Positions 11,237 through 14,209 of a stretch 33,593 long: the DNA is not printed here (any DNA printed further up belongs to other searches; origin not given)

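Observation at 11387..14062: Four tandem cNMP-binding domains fused to one TM helix and an unknown extracellular domain, with no enzymatic output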

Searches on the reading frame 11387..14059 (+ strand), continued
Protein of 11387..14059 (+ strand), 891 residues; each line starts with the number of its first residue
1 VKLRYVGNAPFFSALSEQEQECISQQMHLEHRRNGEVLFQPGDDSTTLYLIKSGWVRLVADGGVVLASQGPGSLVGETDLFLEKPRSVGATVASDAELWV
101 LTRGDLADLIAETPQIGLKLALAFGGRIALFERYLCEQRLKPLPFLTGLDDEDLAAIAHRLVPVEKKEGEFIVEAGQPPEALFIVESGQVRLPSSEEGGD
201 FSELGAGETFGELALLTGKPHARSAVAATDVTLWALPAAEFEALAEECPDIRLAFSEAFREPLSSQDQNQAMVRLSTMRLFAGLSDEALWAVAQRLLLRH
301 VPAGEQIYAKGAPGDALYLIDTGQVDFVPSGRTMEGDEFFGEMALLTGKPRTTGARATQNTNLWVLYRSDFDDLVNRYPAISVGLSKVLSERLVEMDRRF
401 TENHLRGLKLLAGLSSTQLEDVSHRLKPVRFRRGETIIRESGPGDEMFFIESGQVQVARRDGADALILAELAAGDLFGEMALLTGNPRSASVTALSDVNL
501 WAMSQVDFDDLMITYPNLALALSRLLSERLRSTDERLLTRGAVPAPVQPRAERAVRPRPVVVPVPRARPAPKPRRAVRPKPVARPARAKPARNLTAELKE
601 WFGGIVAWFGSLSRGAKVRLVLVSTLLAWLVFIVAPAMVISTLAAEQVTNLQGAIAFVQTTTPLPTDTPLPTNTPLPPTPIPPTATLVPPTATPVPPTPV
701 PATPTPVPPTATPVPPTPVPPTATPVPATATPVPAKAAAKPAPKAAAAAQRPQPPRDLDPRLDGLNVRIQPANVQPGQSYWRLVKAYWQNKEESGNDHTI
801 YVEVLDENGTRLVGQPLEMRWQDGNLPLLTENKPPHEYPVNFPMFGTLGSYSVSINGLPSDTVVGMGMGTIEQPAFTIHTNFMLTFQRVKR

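Call 65: find_encoding_contigs(protein=P0191, flank=7000, max_places=1)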
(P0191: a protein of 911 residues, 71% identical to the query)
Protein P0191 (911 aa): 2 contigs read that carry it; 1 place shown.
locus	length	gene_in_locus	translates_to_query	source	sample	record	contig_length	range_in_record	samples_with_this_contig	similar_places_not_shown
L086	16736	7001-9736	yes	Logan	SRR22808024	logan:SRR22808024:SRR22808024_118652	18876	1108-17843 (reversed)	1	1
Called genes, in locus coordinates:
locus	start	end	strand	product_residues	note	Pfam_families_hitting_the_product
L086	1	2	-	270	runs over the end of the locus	PF00106:adh_short, PF08659:KR, PF23441:SDR (weak), PF13561:adh_short_C2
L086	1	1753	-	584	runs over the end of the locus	PF02919:Topoisom_I_N, PF01028:Topoisom_I, PF14370:Topo_C_assoc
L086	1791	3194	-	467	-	-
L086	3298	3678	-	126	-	PF09579:Spore_YtfJ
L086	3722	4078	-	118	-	-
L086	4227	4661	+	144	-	-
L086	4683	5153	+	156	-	-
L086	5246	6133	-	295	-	PF00892:EamA, PF03151:TPT (faint), PF00892:EamA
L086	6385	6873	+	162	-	PF12867:DinB_2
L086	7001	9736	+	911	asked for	PF00027:cNMP_binding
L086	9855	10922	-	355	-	PF02449:Glyco_hydro_42 (faint)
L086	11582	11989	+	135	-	PF05597:Phasin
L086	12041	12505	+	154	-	PF05597:Phasin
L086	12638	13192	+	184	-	PF07879:PHB_acc_N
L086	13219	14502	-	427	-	PF22039:HUTI_composite_bact (faint), PF07969:Amidohydro_3, PF01979:Amidohydro_1, PF07969:Amidohydro_3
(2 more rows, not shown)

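Call 77: search_protein_families(library=padloc, proteins=[window:11387-14059:+], max_evalue=0.01)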
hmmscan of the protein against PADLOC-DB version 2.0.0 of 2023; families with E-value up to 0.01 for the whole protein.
window:11387-14059:+ (891 aa): 5 families
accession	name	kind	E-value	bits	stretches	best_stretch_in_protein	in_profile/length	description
PDLC02371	PycTIR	-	8.5e-41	138.2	4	419-534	30-142/288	-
PDLC00731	Effector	-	5.4e-40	135.3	4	421-535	35-146/306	TIR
PDLC00732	Effector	-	7.8e-30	101.8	4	404-535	15-142/301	TIR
PDLC00734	PycC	-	4.7e-26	89.8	4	428-530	35-139/374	Pycsar cyclase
PDLC00730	Effector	-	9.4e-08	29.6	1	429-498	59-126/299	TIR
